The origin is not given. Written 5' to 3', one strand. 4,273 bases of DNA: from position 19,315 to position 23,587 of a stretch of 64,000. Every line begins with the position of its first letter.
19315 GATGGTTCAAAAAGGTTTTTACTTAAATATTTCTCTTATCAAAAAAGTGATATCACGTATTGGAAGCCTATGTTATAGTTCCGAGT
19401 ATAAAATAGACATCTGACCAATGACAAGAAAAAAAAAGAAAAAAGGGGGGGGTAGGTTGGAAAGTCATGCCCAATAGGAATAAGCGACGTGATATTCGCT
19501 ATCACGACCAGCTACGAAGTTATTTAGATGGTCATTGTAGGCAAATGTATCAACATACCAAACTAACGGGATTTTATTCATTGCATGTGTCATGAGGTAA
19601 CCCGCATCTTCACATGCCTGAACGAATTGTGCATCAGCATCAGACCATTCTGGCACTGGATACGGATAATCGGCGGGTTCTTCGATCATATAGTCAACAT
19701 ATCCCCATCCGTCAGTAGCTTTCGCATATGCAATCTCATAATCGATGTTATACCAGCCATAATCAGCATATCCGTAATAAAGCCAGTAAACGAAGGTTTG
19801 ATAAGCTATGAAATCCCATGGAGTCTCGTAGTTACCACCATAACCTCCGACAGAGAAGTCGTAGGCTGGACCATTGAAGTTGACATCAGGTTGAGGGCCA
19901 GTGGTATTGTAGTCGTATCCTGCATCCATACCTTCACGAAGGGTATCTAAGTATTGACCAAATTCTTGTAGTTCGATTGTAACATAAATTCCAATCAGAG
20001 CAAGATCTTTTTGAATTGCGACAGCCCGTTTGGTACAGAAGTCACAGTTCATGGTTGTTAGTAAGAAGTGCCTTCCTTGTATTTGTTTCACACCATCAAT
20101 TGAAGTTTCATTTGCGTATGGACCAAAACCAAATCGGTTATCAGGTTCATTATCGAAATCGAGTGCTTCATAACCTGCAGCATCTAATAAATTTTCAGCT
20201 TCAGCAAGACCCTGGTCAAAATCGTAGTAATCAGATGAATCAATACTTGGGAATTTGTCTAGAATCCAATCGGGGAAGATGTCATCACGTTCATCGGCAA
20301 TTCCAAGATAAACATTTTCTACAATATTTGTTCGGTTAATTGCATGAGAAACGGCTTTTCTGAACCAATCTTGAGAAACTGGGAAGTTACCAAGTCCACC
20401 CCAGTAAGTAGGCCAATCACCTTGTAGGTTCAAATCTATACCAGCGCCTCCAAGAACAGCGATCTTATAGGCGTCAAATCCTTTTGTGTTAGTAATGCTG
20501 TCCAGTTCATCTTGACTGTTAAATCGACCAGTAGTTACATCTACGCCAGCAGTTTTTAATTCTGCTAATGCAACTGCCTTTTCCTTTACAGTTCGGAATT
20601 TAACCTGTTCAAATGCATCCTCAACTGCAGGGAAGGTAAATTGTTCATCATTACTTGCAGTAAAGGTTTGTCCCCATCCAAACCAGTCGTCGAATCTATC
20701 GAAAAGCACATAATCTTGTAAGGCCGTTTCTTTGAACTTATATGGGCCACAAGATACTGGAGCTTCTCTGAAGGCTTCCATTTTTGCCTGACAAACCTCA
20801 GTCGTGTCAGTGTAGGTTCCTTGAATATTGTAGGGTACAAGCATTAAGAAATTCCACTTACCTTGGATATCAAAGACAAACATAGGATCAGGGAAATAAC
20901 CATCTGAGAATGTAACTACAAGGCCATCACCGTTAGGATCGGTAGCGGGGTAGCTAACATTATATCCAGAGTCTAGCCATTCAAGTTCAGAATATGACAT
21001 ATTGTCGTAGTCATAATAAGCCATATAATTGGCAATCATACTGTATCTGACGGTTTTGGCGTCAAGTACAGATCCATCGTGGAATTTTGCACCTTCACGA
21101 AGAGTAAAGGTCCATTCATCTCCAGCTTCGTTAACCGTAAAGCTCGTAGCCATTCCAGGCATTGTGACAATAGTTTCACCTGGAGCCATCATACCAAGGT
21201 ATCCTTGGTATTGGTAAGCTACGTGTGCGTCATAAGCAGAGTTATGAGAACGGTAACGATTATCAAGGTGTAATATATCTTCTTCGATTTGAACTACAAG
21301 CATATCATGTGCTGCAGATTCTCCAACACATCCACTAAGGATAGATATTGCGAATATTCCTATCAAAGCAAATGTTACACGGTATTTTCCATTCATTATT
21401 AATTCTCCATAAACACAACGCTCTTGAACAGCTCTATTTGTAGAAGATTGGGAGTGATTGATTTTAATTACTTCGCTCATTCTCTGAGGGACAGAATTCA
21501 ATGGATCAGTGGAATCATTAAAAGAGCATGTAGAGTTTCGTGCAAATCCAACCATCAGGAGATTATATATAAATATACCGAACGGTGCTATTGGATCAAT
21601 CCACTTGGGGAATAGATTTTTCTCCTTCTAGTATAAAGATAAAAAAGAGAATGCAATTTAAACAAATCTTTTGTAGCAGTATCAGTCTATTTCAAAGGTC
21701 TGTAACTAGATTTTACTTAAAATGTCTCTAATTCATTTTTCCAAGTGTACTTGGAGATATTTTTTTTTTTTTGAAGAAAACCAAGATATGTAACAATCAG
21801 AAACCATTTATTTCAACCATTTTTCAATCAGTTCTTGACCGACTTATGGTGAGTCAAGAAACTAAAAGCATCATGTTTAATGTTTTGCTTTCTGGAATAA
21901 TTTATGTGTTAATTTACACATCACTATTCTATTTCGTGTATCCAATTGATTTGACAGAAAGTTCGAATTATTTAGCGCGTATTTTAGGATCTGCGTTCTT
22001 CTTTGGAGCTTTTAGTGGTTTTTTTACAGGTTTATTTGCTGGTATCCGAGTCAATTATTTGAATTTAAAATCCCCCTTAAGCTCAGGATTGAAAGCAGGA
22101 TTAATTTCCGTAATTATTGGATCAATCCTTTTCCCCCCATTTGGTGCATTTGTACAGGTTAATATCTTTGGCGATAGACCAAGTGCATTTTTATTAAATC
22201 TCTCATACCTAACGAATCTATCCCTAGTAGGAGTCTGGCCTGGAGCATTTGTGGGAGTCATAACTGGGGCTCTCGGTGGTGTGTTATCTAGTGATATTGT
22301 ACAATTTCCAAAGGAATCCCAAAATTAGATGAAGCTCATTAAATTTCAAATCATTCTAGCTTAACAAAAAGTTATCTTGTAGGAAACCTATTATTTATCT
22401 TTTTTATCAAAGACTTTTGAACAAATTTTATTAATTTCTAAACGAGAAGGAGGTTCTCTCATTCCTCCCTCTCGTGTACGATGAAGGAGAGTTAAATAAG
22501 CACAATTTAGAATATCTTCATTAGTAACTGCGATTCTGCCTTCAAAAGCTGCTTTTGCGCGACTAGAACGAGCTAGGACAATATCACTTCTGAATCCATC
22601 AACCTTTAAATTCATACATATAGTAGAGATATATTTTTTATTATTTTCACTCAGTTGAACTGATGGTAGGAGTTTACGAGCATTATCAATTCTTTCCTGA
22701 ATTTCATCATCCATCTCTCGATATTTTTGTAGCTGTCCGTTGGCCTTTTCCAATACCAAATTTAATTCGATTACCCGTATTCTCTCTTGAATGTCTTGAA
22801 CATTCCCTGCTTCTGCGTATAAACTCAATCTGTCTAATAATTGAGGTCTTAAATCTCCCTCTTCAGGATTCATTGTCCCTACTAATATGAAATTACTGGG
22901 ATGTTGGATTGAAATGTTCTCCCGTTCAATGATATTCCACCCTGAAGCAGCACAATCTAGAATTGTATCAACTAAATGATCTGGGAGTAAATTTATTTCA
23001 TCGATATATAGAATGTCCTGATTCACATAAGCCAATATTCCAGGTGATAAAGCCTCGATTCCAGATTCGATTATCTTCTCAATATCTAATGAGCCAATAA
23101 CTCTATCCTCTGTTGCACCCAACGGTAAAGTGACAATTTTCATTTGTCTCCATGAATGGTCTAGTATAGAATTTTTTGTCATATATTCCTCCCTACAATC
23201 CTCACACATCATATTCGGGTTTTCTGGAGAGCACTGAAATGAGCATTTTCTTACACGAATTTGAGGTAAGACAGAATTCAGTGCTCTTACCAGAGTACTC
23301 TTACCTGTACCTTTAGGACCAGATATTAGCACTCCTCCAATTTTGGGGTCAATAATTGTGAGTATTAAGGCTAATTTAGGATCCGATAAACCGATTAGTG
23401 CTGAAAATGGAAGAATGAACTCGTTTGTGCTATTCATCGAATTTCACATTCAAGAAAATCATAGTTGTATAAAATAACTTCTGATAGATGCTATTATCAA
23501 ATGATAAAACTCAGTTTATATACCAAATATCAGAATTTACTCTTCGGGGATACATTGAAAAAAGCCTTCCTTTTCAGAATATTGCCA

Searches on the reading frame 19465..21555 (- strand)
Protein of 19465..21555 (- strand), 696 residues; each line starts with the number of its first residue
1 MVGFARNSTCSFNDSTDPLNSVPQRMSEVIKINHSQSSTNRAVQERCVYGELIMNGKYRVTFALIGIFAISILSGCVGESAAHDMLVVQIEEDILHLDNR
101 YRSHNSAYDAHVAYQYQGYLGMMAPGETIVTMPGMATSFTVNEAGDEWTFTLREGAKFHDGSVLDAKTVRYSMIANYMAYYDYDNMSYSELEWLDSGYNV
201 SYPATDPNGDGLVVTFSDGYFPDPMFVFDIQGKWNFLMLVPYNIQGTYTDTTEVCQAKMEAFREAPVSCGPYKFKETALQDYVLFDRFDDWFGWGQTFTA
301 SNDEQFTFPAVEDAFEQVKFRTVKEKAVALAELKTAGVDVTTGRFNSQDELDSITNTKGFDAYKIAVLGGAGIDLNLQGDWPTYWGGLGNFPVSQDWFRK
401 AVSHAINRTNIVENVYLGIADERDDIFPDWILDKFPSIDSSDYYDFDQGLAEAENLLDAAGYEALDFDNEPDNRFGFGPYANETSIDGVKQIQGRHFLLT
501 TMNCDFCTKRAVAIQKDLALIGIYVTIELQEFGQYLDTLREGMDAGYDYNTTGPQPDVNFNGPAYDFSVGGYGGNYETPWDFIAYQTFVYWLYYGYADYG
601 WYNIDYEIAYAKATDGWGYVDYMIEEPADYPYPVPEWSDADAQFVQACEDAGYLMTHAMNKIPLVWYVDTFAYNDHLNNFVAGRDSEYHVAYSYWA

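Call 48: search_protein_families(library=pfam, proteins=[window:19465-21555:-], max_evalue=0.00001)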
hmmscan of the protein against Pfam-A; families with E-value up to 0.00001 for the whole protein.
window:19465-21555:- (696 aa): 1 family
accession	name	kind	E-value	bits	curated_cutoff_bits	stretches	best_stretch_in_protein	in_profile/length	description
PF00496.27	SBP_bac_5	-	3.1e-44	152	32.4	1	132-572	3-346/368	Bacterial extracellular solute-binding proteins, family 5 Middle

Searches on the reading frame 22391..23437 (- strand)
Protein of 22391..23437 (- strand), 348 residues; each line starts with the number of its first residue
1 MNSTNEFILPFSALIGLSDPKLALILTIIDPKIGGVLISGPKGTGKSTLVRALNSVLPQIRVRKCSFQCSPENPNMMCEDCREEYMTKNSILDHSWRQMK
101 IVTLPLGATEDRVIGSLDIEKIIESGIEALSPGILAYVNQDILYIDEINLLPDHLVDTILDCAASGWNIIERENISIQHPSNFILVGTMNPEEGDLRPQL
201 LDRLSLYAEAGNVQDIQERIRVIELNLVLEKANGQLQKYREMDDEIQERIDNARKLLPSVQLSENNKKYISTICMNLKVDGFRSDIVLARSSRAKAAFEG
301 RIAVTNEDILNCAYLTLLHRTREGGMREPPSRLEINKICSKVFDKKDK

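Call 48: search_protein_families(library=pfam, proteins=[window:22391-23437:-], max_evalue=0.00001)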
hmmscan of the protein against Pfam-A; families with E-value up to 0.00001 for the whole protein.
window:22391-23437:- (348 aa): 3 families
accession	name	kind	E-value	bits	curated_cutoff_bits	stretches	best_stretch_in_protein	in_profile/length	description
PF17863.7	AAA_lid_2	-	8.7e-12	45.1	22.7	1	269-325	3-60/74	AAA lid domain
PF01078.27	Mg_chelatase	-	6e-10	39.3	20.3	1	36-191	25-158/207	Magnesium chelatase, subunit ChlI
PF07728.20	AAA_5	-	2.8e-09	37.5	22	0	98-203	27-138/139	AAA domain (dynein-related subfamily)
